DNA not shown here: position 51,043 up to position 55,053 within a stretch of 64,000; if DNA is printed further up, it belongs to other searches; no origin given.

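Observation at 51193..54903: Giant secreted metzincin with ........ repeats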

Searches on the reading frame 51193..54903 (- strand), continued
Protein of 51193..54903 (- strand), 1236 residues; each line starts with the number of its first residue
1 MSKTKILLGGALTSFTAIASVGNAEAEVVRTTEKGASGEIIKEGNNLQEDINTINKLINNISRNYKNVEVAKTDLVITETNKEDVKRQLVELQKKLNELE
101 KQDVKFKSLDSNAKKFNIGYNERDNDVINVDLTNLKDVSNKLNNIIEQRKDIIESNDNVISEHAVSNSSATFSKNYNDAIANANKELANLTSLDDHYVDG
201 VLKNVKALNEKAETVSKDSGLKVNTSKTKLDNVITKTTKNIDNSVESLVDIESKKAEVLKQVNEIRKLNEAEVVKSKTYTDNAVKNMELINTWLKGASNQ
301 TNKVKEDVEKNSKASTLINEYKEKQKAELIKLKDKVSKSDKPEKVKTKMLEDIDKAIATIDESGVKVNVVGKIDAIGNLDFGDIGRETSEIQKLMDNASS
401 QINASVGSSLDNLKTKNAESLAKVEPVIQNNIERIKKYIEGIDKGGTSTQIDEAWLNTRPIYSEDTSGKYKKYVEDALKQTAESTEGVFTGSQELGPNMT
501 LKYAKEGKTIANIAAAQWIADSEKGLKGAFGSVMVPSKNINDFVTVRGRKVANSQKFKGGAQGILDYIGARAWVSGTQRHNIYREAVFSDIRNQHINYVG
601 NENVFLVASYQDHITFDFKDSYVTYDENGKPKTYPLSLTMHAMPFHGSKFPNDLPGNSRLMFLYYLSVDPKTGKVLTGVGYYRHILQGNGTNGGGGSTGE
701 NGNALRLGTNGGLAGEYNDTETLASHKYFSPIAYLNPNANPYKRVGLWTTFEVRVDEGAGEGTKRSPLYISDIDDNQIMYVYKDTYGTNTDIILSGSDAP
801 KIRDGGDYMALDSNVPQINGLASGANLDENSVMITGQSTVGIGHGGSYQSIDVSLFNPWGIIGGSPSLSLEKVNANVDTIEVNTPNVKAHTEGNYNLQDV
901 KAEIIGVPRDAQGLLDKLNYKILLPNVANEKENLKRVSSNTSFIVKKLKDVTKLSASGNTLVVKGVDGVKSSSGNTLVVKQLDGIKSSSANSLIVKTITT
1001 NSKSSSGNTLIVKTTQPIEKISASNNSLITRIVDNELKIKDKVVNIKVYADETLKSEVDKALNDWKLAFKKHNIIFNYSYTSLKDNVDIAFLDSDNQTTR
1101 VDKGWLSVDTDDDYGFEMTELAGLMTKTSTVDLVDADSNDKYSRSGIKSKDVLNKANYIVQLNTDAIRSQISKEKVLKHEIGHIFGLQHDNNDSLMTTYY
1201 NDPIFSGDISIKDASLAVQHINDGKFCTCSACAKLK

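Call 33: find_encoding_contigs(protein=P0052, flank=10000, max_places=2)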
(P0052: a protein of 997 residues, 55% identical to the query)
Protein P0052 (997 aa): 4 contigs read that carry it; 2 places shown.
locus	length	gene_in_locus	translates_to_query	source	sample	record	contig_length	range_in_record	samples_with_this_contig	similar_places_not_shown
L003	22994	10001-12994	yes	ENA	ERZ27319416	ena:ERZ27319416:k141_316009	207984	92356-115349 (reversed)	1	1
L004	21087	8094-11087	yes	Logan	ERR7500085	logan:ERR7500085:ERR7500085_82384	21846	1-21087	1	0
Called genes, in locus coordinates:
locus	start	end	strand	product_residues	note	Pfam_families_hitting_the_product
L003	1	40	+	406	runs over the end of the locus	-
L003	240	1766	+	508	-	-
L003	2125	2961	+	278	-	-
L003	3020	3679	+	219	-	-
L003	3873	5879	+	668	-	-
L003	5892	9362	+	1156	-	-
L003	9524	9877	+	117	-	-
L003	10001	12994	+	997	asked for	-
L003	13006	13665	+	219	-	PF00413:Peptidase_M10 (weak)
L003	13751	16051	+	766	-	PF07517:SecA_DEAD, PF00270:DEAD (weak), PF01043:SecA_PP_bind, PF21090:P-loop_SecA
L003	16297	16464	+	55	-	-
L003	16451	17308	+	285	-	-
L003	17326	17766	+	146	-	-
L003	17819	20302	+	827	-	PF18877:SSSPR-51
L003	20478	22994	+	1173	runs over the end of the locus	PF18652:Adhesin_P1_N, PF17998:AgI_II_C2, PF16364:Antigen_C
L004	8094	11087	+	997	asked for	-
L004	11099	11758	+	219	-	PF00413:Peptidase_M10 (weak)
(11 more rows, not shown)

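Call 41: predict_structure(alignment_id=A3)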
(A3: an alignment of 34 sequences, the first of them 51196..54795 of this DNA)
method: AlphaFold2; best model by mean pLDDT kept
length: 1200 residues; sequences in the alignment: 34
mean_pLDDT: 64.1   pTM: 0.42
mean pLDDT of the five models: 64.1, 63.2, 62.8, 62.3, 60.0
residues with pLDDT >= 90: 37; 70-90: 558; 50-70: 299; < 50: 306
segments of 3 or more residues with pLDDT < 50: 1-9, 26-30, 83-91, 409-413, 489-491, 652-691, 697-701, 875-1004, 1058-1116, 1128-1135, 1153-1169, 1192-1200
pLDDT, mean of each block of 10 residues (from residue 1): 44 60 52 53 64 70 65 59 42 60 71 68 59 62 80 71 84 85 79 76 78 78 85 87 90 86 75 76 89 89 68 82 87 66 83 87 77 77 83 85 64 64 84 78 70 85 84 78 65 69 87 76 86 70 71 83 89 86 82 74 85 67 82 83 77 31 23 27 40 51 62 83 67 67 79 72 77 74 54 77 80 74 55 78 73 88 82 49 32 25 23 27 26 28 27 27 31 28 28 29 61 74 85 80 73 55 26 25 21 23 30 45 52 55 70 42 40 65 62 38
secondary structure, 60 per line:
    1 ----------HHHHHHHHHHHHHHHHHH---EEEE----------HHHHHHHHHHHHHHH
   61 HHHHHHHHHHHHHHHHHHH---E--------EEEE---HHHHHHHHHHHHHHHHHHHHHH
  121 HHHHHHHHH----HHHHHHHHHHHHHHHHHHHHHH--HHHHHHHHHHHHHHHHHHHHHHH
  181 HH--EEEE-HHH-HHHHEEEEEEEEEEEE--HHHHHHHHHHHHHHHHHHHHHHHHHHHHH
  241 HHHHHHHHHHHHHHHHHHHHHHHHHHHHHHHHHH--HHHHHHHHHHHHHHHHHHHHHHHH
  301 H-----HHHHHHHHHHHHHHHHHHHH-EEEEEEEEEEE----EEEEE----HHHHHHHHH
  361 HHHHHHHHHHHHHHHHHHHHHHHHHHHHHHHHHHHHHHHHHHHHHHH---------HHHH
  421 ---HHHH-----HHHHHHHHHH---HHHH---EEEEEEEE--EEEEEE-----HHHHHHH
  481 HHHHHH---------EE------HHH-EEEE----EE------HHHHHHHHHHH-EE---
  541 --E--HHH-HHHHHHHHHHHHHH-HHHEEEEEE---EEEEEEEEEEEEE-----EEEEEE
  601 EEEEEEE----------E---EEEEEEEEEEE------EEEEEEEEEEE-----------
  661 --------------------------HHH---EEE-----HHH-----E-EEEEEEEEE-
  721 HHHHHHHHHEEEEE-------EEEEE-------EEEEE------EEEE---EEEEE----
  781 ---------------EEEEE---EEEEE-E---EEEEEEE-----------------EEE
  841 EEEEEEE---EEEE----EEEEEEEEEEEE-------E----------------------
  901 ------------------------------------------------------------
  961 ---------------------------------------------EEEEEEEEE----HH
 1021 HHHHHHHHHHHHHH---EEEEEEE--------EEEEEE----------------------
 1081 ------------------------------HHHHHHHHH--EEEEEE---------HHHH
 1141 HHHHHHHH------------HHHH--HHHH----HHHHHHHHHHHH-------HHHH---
elements in order (helices of 4 or more, strands of 3 or more residues): H11-28 E32-35 H46-79 E92-95 H99-129 H134-155 H158-182 E185-188 H194-197 E198-209 H212-274 H277-301 H307-326 E328-338 E343-347 H352-407 H417-420 H424-427 H433-442 H446-449 E453-460 E463-468 H474-486 E508-511 H524-534 H550-563 E568-573 E577-589 E595-607 E622-632 E639-649 E693-695 E711-719 H721-729 E730-734 E742-746 E754-758 E765-768 E772-776 E796-800 E804-808 E814-820 E838-847 E851-854 E859-870 E1006-1014 H1019-1034 E1038-1044 E1053-1058 H1111-1119 E1122-1127 H1137-1148 H1161-1164 H1167-1170 H1175-1186 H1194-1197

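Call 44: fold_search(model_id=the predicted structure, library=pdb)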
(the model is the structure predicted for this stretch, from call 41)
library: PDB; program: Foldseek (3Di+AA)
matches with E <= 10: 493; with E <= 0.001: 3
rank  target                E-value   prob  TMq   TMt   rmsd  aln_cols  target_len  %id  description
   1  4igb_B                5.0e-05  1.00  0.14  0.33   9.4       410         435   10  Crystal structure of the N-terminal domain of the Streptococcus gordonii adhesin Sgo0707 (released 2013-06-05)
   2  4igb_C                8.5e-05  1.00  0.15  0.36   8.1       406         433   10  Crystal structure of the N-terminal domain of the Streptococcus gordonii adhesin Sgo0707 (released 2013-06-05)
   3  3ipk_A                6.1e-04  0.87  0.14  0.28  24.9       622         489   12  Crystal Structure of A3VP1 of AgI/II of Streptococcus mutans (released 2010-03-31)
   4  6v1v_C                8.3e-03  0.08  0.05  0.07  32.9       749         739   11  VIP3B (VIP3B_2160) adapted for crystallization (released 2019-12-18)
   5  4in9_A                2.1e-02  0.98  0.08  0.45   8.5       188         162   20  Structure of karilysin MMP-like catalytic domain in complex with inhibitory tetrapeptide SWFP (released 2013-05-15)
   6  6v1v_D                2.3e-02  0.05  0.05  0.07  32.7       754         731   11  VIP3B (VIP3B_2160) adapted for crystallization (released 2019-12-18)
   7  2y6c                  6.6e-02  0.93  0.08  0.45  10.9       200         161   16  The Discovery of MMP7 inhibitors Exploiting a Novel Selectivity Trigger (released 2011-05-04)
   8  2xs4_A                1.0e-01  0.91  0.08  0.46   8.7       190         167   19  Structure of karilysin catalytic MMP domain in complex with magnesium (released 2010-11-03)
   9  5zjk_B                1.0e-01  0.84  0.04  0.20   5.1        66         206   17  Structure of myroilysin (released 2019-03-20)
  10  8juf_A                1.2e-01  0.84  0.08  0.44  10.5       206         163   16  Crystal structure of human MMP-7 in complex with inhibitor (released 2023-11-01)
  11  5gwd_A                1.2e-01  0.84  0.04  0.17   4.3        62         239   19  Structure of Myroilysin (released 2017-02-15)
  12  5zjk_A                1.8e-01  0.75  0.04  0.20   5.1        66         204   17  Structure of myroilysin (released 2019-03-20)
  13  8jud_A                1.9e-01  0.77  0.08  0.44  10.6       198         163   17  Crystal structure of human MMP-7 in complex with inhibitor (released 2023-11-01)
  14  7wxx_A                1.9e-01  0.69  0.08  0.42  11.0       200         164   16  Crystal structure of human MMP-7 in complex with inhibitor (released 2022-10-05)
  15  5zjk_C                1.9e-01  0.69  0.04  0.20   5.1        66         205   18  Structure of myroilysin (released 2019-03-20)
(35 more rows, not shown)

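Call 56: find_encoding_contigs(protein=P0084, flank=10000, max_places=2)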
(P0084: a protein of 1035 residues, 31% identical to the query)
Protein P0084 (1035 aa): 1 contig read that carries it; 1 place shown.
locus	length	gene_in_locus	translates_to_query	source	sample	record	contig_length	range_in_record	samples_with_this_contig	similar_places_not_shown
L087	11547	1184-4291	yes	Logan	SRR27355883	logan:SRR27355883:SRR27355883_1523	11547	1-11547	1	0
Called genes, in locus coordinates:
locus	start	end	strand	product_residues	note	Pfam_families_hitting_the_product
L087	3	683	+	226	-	?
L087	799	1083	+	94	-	-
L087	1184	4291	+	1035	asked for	-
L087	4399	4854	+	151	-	PF00413:Peptidase_M10 (faint), PF13688:Reprolysin_5 (weak)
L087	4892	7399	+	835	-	PF07517:SecA_DEAD, PF01043:SecA_PP_bind, PF21090:P-loop_SecA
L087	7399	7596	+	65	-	-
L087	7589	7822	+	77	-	-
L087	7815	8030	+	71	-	-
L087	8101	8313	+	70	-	-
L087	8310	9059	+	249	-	-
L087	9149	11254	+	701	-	PF06458:MucBP (faint), PF18877:SSSPR-51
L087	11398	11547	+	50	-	?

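Call 57: find_encoding_contigs(protein=P0083, flank=10000, max_places=2)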
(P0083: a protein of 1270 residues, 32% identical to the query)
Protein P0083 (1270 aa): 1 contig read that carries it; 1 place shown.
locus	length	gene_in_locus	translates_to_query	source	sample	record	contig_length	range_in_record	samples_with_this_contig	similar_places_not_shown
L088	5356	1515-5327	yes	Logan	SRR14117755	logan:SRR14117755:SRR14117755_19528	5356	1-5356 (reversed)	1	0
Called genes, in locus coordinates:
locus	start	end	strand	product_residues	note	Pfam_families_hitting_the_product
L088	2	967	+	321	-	?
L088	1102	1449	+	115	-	-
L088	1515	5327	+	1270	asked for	PF00413:Peptidase_M10 (weak)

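Call 61: find_encoding_contigs(protein=P0072, flank=3000, max_places=3)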
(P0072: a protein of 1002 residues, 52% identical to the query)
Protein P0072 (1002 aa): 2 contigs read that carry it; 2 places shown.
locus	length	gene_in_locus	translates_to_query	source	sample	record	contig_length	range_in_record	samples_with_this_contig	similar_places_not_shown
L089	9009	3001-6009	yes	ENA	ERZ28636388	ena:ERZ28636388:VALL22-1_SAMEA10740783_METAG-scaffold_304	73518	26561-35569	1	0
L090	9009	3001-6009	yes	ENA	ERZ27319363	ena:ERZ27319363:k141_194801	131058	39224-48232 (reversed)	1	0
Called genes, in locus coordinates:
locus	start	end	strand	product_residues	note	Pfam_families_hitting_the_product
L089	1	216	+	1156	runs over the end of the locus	-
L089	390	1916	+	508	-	-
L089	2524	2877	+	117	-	-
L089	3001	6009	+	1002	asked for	-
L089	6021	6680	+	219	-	PF00413:Peptidase_M10 (weak)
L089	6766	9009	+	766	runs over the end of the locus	PF00270:DEAD (faint), PF07517:SecA_DEAD, PF01043:SecA_PP_bind, PF21090:P-loop_SecA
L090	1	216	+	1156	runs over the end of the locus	-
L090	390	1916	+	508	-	-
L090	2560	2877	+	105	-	-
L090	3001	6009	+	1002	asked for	-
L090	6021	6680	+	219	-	PF00413:Peptidase_M10 (weak)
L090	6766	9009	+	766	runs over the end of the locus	PF00270:DEAD (faint), PF07517:SecA_DEAD, PF01043:SecA_PP_bind, PF21090:P-loop_SecA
